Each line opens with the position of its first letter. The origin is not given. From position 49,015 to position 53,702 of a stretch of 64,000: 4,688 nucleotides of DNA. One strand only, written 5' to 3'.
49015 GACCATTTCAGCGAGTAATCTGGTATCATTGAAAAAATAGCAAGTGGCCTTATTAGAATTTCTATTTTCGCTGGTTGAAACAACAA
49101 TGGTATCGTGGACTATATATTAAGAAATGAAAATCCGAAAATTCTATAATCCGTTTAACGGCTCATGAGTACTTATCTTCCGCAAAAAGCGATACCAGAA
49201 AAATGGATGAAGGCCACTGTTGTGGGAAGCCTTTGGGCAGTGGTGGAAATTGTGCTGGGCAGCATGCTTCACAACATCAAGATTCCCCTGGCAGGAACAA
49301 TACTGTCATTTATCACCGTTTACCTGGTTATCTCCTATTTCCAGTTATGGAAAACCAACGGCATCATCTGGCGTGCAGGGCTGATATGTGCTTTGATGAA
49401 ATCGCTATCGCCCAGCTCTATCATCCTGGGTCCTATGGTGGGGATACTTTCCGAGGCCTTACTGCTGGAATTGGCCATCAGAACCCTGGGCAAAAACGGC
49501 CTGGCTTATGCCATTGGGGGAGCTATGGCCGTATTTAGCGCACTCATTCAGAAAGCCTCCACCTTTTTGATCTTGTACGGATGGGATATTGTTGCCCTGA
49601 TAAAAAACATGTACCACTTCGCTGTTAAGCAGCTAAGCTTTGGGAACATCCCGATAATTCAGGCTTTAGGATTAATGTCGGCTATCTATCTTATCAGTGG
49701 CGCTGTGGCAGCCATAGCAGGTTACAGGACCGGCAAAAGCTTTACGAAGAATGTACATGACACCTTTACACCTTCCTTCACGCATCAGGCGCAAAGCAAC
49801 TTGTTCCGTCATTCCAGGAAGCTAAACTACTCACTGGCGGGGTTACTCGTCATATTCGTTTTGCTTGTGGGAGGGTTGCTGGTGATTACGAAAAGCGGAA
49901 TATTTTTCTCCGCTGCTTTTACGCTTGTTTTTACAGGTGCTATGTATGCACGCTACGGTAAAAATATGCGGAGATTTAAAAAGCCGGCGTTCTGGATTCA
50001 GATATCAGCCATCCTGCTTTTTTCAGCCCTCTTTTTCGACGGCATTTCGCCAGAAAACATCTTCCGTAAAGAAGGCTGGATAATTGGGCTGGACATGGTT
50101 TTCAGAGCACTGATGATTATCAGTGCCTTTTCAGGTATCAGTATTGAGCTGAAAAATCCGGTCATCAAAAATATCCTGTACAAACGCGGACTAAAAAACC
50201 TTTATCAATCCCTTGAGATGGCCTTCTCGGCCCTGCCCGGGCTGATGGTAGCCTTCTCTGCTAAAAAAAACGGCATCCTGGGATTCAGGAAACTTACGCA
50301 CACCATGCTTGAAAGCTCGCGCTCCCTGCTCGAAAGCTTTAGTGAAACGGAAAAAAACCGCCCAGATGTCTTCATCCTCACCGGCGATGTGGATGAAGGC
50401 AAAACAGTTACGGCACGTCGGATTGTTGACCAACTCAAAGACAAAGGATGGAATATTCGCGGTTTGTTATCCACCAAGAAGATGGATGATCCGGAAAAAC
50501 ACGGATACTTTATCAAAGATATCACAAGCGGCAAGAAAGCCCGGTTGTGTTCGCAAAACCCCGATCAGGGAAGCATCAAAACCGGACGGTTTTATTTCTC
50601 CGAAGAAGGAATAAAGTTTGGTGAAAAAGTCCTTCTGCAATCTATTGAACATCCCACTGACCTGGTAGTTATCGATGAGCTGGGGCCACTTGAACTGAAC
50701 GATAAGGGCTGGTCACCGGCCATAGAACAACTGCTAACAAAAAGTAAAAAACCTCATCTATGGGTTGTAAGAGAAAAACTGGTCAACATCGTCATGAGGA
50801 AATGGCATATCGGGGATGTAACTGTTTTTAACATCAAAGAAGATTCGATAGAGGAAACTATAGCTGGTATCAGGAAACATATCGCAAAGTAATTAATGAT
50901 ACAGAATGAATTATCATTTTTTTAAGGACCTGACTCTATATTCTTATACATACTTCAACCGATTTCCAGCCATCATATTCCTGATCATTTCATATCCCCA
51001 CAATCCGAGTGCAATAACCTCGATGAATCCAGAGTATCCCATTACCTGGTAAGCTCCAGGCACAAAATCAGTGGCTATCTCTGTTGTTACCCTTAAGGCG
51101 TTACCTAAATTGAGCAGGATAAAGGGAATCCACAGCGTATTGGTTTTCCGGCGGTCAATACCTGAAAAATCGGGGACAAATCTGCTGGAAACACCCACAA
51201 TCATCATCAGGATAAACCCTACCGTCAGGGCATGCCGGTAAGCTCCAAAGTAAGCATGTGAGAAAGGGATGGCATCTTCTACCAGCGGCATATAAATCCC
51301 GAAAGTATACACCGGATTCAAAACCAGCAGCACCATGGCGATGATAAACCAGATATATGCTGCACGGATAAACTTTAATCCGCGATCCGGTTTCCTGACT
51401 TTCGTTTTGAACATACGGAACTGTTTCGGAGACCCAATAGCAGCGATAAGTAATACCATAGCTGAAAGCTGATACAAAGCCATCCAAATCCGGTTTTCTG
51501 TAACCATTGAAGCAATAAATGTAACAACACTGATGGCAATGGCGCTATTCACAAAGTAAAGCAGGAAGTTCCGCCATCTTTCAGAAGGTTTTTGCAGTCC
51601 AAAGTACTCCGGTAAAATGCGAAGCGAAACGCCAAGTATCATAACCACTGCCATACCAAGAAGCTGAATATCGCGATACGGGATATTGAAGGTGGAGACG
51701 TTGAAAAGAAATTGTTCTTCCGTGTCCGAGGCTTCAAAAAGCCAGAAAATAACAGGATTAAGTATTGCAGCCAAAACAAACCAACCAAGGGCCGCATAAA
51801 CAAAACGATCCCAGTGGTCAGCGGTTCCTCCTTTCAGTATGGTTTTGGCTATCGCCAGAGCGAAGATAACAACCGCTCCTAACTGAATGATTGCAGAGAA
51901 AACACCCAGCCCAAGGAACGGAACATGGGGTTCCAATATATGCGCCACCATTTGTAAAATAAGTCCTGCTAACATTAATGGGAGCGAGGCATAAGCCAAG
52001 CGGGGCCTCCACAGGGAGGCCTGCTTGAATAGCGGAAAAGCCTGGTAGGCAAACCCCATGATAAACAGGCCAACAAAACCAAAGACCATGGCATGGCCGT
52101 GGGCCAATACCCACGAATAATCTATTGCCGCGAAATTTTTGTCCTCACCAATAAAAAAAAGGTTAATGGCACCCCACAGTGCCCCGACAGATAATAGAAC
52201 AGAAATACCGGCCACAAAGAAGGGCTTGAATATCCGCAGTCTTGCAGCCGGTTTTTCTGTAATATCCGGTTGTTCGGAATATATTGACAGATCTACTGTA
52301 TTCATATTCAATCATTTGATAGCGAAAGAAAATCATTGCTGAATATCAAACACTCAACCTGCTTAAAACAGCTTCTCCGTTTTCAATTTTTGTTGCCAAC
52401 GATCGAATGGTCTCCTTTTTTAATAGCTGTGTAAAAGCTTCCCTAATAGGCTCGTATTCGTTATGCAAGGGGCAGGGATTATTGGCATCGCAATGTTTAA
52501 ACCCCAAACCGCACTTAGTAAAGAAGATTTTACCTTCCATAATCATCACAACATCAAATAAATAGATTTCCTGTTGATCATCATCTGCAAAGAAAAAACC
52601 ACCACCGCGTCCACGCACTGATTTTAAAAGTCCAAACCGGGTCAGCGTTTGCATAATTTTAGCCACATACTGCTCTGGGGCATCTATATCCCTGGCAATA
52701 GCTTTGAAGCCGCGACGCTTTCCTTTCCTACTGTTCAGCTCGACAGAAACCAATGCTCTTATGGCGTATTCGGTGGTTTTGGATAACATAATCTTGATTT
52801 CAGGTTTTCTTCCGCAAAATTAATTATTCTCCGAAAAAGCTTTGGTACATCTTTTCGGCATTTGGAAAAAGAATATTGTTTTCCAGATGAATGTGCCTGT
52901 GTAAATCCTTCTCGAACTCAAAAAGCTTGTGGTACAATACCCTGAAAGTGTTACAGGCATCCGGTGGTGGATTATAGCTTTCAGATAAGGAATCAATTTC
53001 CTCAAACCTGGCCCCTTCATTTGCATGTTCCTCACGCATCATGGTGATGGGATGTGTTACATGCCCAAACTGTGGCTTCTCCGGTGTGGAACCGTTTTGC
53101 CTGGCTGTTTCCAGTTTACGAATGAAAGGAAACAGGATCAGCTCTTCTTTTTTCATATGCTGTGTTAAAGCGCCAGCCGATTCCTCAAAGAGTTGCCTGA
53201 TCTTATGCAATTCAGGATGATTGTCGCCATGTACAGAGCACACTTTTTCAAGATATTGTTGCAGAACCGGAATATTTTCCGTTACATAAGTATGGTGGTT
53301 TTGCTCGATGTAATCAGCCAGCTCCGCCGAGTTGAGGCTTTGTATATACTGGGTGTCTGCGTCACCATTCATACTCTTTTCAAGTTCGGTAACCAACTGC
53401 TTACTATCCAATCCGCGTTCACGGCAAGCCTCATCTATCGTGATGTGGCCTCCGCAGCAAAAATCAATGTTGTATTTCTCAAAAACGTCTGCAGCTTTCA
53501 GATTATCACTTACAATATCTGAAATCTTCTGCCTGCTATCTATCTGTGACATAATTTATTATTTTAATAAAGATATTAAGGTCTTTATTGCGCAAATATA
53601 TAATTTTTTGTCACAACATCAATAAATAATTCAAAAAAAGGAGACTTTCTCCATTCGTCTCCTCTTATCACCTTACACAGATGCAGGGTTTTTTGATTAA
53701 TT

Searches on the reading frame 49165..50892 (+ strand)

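Call 59: search_protein_families(library=pfam, proteins=[window:49165-50892:+], max_evalue=0.00001)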
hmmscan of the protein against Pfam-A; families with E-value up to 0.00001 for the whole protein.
window:49165-50892:+ (575 aa): 2 families
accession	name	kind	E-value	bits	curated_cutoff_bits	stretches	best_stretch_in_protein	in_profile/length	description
PF03266.21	NTPase_1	-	2.8e-22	79.8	23.9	1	403-560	2-158/168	NTPase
PF10649.15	DUF2478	-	9.5e-07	28.9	22.3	1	418-540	17-135/159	Protein of unknown function (DUF2478)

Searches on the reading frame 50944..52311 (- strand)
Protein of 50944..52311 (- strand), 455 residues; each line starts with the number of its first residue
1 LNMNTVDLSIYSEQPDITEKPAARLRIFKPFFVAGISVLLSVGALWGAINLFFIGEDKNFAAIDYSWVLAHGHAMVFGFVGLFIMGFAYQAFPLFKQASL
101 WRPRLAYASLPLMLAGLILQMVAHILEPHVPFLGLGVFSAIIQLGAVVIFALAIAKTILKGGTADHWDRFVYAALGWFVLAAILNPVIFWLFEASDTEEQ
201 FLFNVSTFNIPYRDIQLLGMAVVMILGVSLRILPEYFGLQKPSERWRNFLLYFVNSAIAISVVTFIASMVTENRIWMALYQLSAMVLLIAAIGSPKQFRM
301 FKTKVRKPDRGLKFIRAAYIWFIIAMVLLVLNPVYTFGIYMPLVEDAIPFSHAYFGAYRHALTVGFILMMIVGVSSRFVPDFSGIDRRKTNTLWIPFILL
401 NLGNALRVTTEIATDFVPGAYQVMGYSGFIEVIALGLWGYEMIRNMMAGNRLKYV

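Call 59: search_protein_families(library=pfam, proteins=[window:50944-52311:-], max_evalue=0.00001)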
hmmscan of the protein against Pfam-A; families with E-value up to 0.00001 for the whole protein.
window:50944-52311:- (455 aa): 2 families
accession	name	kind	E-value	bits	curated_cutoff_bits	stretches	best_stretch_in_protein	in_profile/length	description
PF05940.17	NnrS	-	1.8e-22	80.6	28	1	28-444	7-365/371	NnrS protein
PF00115.25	COX1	-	1.1e-08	34.9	34.8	1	30-192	5-181/436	Cytochrome C and Quinol oxidase polypeptide I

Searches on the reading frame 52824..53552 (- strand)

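Call 59: search_protein_families(library=pfam, proteins=[window:52824-53552:-], max_evalue=0.00001)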
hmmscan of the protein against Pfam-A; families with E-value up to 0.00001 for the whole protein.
window:52824-53552:- (242 aa): 2 families
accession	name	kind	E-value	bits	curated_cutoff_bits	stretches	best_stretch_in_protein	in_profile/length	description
PF04405.19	ScdA_N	-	6.2e-21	74.2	32.5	1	8-59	3-54/56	Domain of Unknown function (DUF542)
PF01814.28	Hemerythrin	-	1.3e-16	61.7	25.3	1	85-230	8-125/127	Hemerythrin HHE cation binding domain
